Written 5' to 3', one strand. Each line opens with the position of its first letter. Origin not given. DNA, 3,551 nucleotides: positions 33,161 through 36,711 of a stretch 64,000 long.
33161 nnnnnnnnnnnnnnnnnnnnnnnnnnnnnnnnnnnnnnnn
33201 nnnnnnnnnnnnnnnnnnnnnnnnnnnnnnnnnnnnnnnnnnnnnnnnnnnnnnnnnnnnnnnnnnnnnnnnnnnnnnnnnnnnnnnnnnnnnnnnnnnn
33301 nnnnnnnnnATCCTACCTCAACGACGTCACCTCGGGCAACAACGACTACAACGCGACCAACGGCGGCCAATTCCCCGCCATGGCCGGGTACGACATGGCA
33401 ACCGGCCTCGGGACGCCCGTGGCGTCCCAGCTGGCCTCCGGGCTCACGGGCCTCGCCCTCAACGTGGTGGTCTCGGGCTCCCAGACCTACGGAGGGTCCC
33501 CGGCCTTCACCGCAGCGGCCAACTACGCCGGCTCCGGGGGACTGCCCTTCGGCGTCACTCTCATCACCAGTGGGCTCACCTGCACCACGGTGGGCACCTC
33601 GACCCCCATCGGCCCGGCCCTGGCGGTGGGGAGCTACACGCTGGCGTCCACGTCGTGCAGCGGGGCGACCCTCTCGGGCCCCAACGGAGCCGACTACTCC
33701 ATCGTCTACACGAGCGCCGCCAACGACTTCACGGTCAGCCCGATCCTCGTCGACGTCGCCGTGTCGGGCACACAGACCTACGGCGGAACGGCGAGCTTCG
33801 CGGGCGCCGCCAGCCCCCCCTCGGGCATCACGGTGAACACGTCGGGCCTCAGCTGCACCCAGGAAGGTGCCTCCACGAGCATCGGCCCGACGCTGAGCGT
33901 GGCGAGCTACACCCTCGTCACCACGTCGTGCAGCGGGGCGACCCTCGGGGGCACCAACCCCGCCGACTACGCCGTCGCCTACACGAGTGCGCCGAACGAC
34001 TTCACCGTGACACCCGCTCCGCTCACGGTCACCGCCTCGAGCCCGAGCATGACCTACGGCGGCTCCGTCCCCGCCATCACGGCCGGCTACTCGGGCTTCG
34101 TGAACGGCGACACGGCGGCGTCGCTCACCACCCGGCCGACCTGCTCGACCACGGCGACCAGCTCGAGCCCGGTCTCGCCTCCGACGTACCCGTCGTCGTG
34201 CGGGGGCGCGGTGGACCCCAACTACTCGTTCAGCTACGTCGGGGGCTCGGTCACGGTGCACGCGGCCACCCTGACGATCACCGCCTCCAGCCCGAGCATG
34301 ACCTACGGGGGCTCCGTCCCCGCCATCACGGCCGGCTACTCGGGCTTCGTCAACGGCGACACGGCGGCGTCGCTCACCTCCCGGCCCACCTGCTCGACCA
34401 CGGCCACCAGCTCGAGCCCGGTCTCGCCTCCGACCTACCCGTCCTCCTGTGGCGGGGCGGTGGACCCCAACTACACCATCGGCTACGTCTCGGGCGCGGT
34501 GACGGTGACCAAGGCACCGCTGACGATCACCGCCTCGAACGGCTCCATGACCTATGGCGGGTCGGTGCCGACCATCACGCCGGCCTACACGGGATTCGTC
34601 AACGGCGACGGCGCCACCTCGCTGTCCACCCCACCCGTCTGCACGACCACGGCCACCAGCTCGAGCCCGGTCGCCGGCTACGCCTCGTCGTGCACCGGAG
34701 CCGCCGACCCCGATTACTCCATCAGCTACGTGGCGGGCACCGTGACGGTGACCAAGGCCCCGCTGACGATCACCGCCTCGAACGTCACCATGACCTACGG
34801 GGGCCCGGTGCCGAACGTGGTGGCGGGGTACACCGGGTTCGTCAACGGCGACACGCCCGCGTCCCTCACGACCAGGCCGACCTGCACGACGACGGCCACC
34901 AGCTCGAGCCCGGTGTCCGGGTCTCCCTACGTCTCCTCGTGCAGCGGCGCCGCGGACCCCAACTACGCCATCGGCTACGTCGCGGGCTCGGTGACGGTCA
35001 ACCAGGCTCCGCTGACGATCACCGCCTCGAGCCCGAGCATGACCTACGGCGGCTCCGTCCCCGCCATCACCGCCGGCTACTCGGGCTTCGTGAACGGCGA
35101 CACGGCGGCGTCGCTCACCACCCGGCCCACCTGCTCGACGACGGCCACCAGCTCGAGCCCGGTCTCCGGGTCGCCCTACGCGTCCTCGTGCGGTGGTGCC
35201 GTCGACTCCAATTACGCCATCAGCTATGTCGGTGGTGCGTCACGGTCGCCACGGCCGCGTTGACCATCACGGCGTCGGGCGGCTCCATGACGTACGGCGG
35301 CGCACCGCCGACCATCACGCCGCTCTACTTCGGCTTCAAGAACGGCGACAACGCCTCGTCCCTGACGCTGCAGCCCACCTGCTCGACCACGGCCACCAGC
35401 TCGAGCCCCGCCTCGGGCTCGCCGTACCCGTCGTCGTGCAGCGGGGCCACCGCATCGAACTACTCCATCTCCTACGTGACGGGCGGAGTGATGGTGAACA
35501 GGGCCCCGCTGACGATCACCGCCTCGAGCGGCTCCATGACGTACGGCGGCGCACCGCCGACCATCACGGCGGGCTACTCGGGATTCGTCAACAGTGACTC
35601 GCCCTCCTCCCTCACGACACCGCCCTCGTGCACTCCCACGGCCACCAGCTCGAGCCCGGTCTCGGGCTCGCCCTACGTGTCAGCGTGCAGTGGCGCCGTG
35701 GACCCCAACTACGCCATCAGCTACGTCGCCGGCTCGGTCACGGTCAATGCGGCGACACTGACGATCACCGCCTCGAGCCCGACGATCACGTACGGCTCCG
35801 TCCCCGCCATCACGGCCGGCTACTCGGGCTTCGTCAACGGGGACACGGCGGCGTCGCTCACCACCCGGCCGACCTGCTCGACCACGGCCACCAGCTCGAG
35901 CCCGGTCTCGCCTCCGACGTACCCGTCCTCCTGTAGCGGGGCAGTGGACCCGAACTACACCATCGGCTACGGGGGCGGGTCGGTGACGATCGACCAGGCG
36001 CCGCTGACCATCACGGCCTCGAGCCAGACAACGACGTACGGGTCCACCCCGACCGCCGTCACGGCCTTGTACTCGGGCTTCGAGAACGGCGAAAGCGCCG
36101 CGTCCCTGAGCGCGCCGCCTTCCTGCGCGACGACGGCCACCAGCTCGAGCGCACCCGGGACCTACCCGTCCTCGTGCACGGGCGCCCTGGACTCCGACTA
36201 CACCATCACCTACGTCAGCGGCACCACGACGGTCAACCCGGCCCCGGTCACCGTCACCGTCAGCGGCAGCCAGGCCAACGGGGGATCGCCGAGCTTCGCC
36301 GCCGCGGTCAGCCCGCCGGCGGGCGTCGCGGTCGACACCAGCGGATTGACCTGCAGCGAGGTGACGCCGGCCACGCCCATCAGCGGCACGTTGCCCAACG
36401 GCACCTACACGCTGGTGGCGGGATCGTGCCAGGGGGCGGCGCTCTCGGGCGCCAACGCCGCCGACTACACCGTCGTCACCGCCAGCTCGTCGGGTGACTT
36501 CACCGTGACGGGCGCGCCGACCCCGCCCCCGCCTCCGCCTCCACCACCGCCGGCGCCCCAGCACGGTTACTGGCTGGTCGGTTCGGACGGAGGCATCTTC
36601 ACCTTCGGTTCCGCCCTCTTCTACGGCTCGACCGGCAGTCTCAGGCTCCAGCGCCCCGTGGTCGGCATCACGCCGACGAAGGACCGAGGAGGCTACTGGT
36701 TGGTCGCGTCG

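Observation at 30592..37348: Giant secreted S53 peptidase with an architecture I have not seen described: sedolisin, intra-domain beta-propeller, ~12 MBG repeats, poly-Pro, GYW module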

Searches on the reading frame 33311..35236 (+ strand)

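Call 27: search_protein_families(library=ncbifam, max_evalue=1, proteins=[window:33311-35236:+])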
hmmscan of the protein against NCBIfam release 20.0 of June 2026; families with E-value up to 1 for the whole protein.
window:33311-35236:+ (642 aa): 1 family
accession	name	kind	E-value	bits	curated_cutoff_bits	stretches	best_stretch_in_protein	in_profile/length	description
NF009293.0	PRK12651.1-4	equivalog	0.14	12.2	195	0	461-496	110-143/173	Na+/H+ antiporter subunit E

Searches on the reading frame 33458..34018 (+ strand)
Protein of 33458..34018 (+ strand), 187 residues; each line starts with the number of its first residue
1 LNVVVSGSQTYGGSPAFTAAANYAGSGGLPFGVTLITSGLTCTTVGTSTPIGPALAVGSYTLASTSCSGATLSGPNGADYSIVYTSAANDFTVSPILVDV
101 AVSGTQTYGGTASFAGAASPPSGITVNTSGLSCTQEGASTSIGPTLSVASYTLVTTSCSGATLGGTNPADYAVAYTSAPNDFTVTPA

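Call 47: search_protein_families(library=pfam, max_evalue=1, proteins=[window:33458-34018:+])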
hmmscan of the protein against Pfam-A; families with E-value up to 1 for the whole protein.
seq(187 aa): 1 family
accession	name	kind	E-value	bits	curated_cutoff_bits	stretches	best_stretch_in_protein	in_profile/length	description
PF18657.6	YDG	-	0.29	11.8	25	0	53-86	53-84/85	YDG domain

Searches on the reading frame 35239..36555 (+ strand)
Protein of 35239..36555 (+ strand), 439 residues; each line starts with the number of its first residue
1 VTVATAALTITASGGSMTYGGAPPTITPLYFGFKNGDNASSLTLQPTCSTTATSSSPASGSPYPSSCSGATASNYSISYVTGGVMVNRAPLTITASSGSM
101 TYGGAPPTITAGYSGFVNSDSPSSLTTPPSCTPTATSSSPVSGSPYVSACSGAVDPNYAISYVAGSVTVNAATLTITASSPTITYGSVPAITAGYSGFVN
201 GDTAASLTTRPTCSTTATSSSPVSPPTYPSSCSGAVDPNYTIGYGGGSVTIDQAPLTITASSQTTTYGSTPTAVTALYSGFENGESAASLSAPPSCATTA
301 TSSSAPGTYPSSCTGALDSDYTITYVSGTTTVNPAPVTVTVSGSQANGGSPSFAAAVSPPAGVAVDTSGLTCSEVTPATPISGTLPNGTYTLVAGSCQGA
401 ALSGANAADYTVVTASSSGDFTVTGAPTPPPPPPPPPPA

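Call 27: search_protein_families(library=ncbifam, max_evalue=1, proteins=[window:35239-36555:+])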
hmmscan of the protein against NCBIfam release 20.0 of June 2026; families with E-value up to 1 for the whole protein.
window:35239-36555:+ (439 aa): 1 family
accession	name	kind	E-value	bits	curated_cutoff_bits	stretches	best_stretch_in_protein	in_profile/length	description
NF009293.0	PRK12651.1-4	equivalog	0.13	12.3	195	0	148-188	108-146/173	Na+/H+ antiporter subunit E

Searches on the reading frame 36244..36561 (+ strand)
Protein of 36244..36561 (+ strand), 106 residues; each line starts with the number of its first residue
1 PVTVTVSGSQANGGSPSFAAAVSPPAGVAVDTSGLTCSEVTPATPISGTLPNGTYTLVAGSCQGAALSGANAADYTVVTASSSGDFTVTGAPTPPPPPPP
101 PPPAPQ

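Call 47: search_protein_families(library=pfam, max_evalue=1, proteins=[window:36244-36561:+])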
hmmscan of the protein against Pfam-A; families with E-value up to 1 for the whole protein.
seq(106 aa): 1 family
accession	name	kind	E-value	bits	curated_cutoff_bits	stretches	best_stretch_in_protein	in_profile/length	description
PF16101.10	PRIMA1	-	0.16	12.2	38.6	1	87-105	56-75/158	Proline-rich membrane anchor 1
